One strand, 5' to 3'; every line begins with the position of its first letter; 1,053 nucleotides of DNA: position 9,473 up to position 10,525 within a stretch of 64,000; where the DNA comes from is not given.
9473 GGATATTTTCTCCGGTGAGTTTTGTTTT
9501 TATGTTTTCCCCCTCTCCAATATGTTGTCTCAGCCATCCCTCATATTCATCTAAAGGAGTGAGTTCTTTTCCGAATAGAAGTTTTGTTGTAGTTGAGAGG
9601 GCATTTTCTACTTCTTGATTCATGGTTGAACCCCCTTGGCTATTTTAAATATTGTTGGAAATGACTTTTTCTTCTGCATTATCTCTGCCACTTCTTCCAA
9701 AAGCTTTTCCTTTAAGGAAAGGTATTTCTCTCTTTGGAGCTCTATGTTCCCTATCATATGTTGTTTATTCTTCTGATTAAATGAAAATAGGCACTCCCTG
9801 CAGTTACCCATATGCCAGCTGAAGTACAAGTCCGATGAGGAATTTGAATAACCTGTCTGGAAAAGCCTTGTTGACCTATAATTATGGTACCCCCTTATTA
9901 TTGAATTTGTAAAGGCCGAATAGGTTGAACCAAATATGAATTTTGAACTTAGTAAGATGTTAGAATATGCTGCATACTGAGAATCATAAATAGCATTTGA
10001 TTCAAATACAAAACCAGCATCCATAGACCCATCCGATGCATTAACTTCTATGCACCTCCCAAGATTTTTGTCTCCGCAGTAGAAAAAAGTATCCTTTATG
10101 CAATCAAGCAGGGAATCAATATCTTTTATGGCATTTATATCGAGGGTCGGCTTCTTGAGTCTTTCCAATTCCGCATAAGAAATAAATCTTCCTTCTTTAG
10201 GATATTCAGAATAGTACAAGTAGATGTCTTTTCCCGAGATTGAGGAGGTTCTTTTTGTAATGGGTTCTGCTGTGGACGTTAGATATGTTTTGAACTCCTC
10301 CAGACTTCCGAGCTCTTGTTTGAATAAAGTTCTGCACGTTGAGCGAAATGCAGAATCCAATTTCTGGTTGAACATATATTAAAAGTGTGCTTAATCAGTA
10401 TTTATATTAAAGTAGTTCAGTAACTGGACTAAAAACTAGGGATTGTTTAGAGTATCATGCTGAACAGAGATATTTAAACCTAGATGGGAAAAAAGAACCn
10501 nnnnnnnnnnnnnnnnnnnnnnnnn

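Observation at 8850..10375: A|B split gene pair with ATGA overlap mirrors the fused two-module paralogs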

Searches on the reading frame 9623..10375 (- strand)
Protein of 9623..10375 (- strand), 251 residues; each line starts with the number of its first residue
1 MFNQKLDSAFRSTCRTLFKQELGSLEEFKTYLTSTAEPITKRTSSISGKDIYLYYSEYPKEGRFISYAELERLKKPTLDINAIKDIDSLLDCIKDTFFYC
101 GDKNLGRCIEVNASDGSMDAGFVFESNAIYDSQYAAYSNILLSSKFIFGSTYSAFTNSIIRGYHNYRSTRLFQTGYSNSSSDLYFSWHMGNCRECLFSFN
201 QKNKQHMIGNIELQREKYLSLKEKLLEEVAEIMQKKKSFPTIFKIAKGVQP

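Call 4: search_protein_families(library=pfam, proteins=[window:9623-10375:-], max_evalue=1)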
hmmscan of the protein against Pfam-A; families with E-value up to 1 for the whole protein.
window:9623-10375:- (251 aa): 2 families
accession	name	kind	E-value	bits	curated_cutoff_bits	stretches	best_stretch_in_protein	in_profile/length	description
PF17026.10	zf-RRPl_C4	-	0.023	15.3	28.9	1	182-239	11-68/108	Putative ribonucleoprotein zinc-finger pf C4 type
PF14420.11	Clr5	-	0.09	13.4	22.3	0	223-239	20-36/54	Clr5 domain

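Call 6: search_protein_families(library=ncbifam, proteins=[window:9623-10375:-], max_evalue=0.01)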
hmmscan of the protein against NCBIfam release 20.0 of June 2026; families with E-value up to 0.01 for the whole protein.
window:9623-10375:- (251 aa): 0 families

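Call 8: find_homologous_proteins(query=window:9623-10375:-, max_evalue=0.001)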
Query window:9623-10375:- (251 aa): 13 proteins with E <= 0.001 among 480 candidates.
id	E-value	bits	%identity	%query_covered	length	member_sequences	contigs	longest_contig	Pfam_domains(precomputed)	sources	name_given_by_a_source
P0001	2.5e-163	559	100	100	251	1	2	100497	-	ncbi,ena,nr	ncbi:hypothetical protein KAW38_04855 [Candidatus Micrarchaeota archaeon]|nr:hypothetical protein [C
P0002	8.8e-105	368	64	97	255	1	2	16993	-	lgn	-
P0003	5.7e-104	365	66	97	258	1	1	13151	-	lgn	-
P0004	3.2e-99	349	62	98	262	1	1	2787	-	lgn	-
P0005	1.6e-95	337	61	98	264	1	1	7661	-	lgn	-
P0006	6.2e-91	322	56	100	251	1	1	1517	-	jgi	jgi:hypothetical protein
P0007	3.0e-89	317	59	98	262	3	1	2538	-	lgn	-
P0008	2.3e-88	314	54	100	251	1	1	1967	-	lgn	-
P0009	1.3e-49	187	41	98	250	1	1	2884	-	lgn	-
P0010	8.3e-46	175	40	90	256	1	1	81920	-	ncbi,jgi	ncbi:MAG: hypothetical protein WC717_00235 [Candidatus Micrarchaeia archaeon]|jgi:hypothetical prote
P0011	7.9e-44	168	36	98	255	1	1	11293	-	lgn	-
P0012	2.1e-41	160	35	98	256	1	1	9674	-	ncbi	-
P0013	5.7e-40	156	32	98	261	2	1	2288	-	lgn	-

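Call 10: find_encoding_contigs(protein=P0002, flank=10000, max_places=2)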
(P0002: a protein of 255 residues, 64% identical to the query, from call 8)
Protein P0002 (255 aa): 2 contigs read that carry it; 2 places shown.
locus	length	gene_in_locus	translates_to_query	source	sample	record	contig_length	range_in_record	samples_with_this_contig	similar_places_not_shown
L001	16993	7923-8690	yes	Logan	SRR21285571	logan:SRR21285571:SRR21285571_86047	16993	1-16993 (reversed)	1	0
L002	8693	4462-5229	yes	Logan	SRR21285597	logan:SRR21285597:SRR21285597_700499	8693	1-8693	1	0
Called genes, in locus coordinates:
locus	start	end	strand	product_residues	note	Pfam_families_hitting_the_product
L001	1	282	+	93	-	?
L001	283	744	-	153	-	-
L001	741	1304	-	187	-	-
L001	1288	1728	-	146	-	-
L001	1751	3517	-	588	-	-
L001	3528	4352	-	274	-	-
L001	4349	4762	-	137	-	-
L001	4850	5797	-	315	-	PF25145:NfeD1b_N, PF01343:Peptidase_S49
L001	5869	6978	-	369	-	-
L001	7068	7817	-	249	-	PF01978:TrmB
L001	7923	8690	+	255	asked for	-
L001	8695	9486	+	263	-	-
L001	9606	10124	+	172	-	PF01864:CarS-like, PF01148:CTP_transf_1 (weak)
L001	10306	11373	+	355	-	PF09414:RNA_ligase, PF18330:Lig_C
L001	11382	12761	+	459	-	PF00999:Na_H_Exchanger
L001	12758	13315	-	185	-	PF08745:PIN_5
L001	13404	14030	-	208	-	-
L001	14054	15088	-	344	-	-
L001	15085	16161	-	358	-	-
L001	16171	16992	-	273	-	?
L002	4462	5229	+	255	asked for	-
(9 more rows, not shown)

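Call 11: find_encoding_contigs(protein=P0010, flank=10000, max_places=2)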
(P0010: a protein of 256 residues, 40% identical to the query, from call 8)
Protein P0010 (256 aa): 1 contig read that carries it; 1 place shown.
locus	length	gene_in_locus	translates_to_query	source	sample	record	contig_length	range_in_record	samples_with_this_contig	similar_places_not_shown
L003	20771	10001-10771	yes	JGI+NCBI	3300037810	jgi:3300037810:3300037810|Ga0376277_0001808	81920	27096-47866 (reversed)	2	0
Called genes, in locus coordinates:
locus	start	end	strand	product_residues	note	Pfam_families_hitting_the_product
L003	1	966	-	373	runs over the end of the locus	PF01512:Complex1_51K, PF10589:NADH_4Fe-4S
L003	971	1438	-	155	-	PF01257:2Fe-2S_thioredx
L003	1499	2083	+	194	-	-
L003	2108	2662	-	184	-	PF00117:GATase, PF01174:SNO (faint), PF07722:Peptidase_C26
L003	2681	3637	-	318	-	PF02540:NAD_synthase (weak), PF01507:PAPS_reduct (weak), PF06508:QueC (faint), PF00958:GMP_synt_C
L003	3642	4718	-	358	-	PF13620:CarboxypepD_reg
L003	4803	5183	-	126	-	-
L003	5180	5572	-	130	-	-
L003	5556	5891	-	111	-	-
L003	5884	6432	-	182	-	-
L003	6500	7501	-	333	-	-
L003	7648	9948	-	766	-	PF00437:T2SSE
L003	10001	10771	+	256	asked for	-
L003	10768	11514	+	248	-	-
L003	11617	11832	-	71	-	-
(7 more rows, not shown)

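Call 12: find_encoding_contigs(protein=P0012, flank=10000, max_places=2)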
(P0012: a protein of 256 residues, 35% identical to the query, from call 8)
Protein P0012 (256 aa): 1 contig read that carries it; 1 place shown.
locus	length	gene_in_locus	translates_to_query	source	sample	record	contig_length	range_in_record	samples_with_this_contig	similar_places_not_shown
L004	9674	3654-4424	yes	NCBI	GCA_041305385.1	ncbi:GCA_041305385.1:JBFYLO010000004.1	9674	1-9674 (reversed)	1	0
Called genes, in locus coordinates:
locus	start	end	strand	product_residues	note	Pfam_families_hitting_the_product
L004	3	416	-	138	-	?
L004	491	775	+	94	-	-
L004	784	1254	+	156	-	-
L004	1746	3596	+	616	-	PF01580:FtsK_SpoIIIE (faint), PF01935:DUF87, PF10412:TrwB_AAD_bind (weak)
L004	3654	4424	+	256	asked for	-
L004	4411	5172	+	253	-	-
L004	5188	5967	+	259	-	-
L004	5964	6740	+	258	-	-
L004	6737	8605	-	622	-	PF08915:tRNA-Thr_ED, PF00587:tRNA-synt_2b, PF03129:HGTP_anticodon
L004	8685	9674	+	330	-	?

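Call 20: find_related_loci(query=A2, collection=genome_contigs, flank=10000)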
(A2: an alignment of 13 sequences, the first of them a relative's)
Query A2 (251 aa) in genome_contigs; peptide patterns used: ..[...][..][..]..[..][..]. (x = any residue, [..] = any of these).
63 stretches matched a pattern; 49 encode a relative of the query (tblastn E <= 1e-3); 49 distinct loci.
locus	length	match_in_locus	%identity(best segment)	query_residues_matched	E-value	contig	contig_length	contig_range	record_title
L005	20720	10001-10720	43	6-246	3e-64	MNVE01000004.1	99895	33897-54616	MAG: Candidatus Micrarchaeota archaeon CG1_02_47_40 cg1_0.2_scaffold_268_c, whole genome shotgun sequence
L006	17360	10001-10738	43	1-247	4e-57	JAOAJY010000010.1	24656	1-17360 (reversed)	MAG: Candidatus Micrarchaeota archaeon isolate SKW29 NODE_10_length_24656_cov_7.518776, whole genome shotgun sequence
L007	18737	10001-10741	40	2-245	3e-57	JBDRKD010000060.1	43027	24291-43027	MAG: Candidatus Micrarchaeota archaeon isolate MEGAHIT-group-1.694 k141_10131183, whole genome shotgun sequence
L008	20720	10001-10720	39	7-246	5e-54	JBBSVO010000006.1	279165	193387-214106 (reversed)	MAG: Candidatus Micrarchaeota archaeon isolate H52-bin163_1 H52_bin163_1_000000000006, whole genome shotgun sequence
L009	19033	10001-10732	39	6-245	2e-53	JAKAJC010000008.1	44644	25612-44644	MAG: Candidatus Micrarchaeota archaeon isolate WY3.bin72 NODE_1154_length_44644_cov_3.846800, whole genome shotgun seque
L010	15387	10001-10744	38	5-248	4e-53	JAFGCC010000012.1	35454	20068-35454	MAG: Candidatus Micrarchaeota archaeon isolate Zod_Metabat.1079 k87_7236691, whole genome shotgun sequence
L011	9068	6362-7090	37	6-247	3e-52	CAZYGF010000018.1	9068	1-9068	MAG TPA_asm: Candidatus Micrarchaeota archaeon isolate binchicken_co91_498 genome assembly, contig: NODE_10153_length_90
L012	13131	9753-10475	40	7-248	1e-51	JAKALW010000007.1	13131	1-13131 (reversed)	MAG: Candidatus Micrarchaeota archaeon isolate WY5.bin13 NODE_8026_length_13131_cov_1.112350, whole genome shotgun seque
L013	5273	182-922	37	6-248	4e-51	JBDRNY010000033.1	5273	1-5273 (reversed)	MAG: Candidatus Micrarchaeota archaeon isolate MEGAHIT-group-1.921 k141_286575, whole genome shotgun sequence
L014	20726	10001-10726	37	6-246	5e-51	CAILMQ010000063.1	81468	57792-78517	uncultured Candidatus Micrarchaeota archaeon isolate AlinenSediments_bin-0946 genome assembly, contig: bin-0946:63/68, w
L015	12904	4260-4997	37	6-248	4e-51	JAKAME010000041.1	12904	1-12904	MAG: Candidatus Micrarchaeota archaeon isolate WY5.bin156 NODE_8271_length_12904_cov_1.704939, whole genome shotgun sequ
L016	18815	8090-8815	37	6-246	4e-52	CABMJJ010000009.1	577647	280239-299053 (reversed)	uncultured archaeon isolate LFW-283_2 genome assembly, contig: LFW2832_7, whole genome shotgun sequence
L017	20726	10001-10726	40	2-245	3e-50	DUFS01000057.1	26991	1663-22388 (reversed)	MAG TPA_asm: Candidatus Micrarchaeota archaeon isolate UBA10161 contig_12965, whole genome shotgun sequence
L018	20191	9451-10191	38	6-251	2e-51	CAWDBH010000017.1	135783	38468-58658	MAG: uncultured Candidatus Micrarchaeota archaeon isolate MFD01689.bin.2.62 genome assembly, contig: contig_51613, whole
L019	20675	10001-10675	40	6-232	5e-50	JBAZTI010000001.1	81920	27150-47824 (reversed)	MAG: Candidatus Micrarchaeia archaeon isolate SO_2017_GW1_2 NODE_1808_length_81920_cov_1.019806_OW334_2017, whole genome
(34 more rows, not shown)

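Call 38: search_protein_families(library=padloc, proteins=[window:9623-10375:-], max_evalue=0.01)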
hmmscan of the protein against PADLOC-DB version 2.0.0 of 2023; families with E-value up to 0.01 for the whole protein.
window:9623-10375:- (251 aa): 0 families

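Call 39: search_protein_families(library=phrogs, proteins=[window:9623-10375:-], max_evalue=0.01)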
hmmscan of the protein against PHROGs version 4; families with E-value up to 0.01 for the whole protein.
window:9623-10375:- (251 aa): 0 families

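Call 50: search_protein_representatives(alignment_id=A3)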
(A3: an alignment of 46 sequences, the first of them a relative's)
Query: 46 sequences, 255 profile positions. Proteins with E-value up to 0.001 (for the whole library): 2480; up to 1e-10: 1006; up to 1e-30: 341. The best 150 are listed.
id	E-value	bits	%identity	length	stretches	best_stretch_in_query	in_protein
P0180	1.2e-166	568.8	-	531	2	5-253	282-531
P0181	2.8e-165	564.3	-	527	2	5-253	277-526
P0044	3.6e-163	557.4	-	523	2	3-253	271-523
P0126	3.7e-161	550.8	-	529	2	2-253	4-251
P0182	1.9e-160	548.5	-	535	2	5-252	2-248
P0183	2.1e-160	548.3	-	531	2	4-254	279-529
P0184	3.6e-160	547.6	-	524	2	4-253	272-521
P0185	4.8e-160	547.1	-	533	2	5-254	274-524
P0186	4.4e-157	537.4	-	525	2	5-254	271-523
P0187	5.4e-157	537.2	-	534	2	4-253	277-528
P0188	6.5e-157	536.9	-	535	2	3-253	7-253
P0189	3.0e-156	534.7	-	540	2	3-253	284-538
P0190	3.2e-156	534.6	-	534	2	4-253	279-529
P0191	4.7e-156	534.1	-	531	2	3-253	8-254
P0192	1.5e-155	532.4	-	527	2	3-253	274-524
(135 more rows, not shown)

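Call 64: list_cluster_members(proteins=[P0001, P0134, P0014, P0098, P0021])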
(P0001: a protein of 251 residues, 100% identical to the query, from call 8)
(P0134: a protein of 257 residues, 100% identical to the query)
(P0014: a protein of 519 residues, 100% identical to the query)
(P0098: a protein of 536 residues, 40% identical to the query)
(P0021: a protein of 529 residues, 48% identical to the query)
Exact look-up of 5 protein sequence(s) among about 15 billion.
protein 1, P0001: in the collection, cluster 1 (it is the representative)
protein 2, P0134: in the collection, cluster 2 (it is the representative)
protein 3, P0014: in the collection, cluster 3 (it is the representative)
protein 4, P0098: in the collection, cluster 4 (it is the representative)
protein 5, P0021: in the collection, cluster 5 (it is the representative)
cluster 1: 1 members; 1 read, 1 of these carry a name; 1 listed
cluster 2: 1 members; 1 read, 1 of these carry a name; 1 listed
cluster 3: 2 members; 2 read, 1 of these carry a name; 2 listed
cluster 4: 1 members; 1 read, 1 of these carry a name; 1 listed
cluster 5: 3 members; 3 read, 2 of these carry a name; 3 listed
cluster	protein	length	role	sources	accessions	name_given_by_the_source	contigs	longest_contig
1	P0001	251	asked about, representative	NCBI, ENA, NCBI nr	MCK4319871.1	hypothetical protein KAW38_04855 [Candidatus Micrarchaeota archaeon] | hypothetical protein [Candidatus Micrarchaeota archaeon]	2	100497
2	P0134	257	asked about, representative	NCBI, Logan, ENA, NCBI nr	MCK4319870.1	hypothetical protein KAW38_04850 [Candidatus Micrarchaeota archaeon] | hypothetical protein [Candidatus Micrarchaeota archaeon]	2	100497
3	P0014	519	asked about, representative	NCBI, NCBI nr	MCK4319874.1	hypothetical protein KAW38_04870 [Candidatus Micrarchaeota archaeon] | hypothetical protein [Candidatus Micrarchaeota archaeon]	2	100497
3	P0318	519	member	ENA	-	-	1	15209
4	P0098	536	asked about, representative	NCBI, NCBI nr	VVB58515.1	Uncharacterised protein [Candidatus Anstonella stagnisolia]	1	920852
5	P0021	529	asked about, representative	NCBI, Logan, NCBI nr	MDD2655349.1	MAG: hypothetical protein PHQ80_01635 [Candidatus ainarchaeum sp.] | hypothetical protein [Candidatus ainarchaeum sp.]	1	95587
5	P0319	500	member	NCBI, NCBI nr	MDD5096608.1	MAG: hypothetical protein PHY95_03795 [Candidatus ainarchaeum sp.] | hypothetical protein [Candidatus ainarchaeum sp.]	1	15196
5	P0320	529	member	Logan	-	-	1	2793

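Call 67: search_protein_families(library=pfam, alignment_id=A3, max_evalue=1)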
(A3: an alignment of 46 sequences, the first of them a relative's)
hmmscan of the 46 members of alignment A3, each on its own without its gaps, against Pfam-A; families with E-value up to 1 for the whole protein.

A. member 1, P0001 (251 aa): 2 families
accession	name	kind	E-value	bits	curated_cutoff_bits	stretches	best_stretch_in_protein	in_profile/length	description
PF17026.10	zf-RRPl_C4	-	0.023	15.3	28.9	1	182-239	11-68/108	Putative ribonucleoprotein zinc-finger pf C4 type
PF14420.11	Clr5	-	0.09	13.4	22.3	0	223-239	20-36/54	Clr5 domain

B. families by the number of members that match (of 46 scanned): 26 families (the first 25 are shown)
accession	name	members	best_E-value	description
PF16506.10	DiSB-ORF2_chro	1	0.0021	Putative virion glycoprotein of insect viruses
PF00981.22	Rota_NS53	1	0.0089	Rotavirus RNA-binding Protein 53 (NS53)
PF04850.18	Baculo_E66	1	0.021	Baculovirus E66 occlusion-derived virus envelope protein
PF17026.10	zf-RRPl_C4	1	0.023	Putative ribonucleoprotein zinc-finger pf C4 type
PF19987.4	DUF6423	1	0.023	Family of unknown function (DUF6423)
PF02593.20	DUF166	1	0.036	Domain of unknown function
PF13503.11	DUF4123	1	0.071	Domain of unknown function (DUF4123)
PF12489.13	ARA70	1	0.073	Nuclear coactivator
PF12773.13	DZR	1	0.086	Double zinc ribbon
PF14420.11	Clr5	1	0.09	Clr5 domain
PF09086.16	DUF1924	1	0.092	Domain of unknown function (DUF1924)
PF13920.12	zf-C3HC4_3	1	0.11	Zinc finger, C3HC4 type (RING finger)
PF05267.17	DUF725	1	0.13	Protein of unknown function (DUF725)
PF07876.18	Dabb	1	0.14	Stress responsive A/B Barrel Domain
PF06345.17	Drf_DAD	1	0.16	DRF Autoregulatory Domain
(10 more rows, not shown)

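Call 68: search_solved_structures(query=A3, max_evalue=10)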
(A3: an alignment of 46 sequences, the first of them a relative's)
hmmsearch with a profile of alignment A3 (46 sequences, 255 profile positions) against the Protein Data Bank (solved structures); distinct sequences matched with E-value up to 10: 1.
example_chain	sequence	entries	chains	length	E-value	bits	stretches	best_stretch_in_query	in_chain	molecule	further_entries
8a8k_A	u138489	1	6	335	0.87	12.2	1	12-70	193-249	PAP phosphatase from Methanothermococcus thermolithotrophicus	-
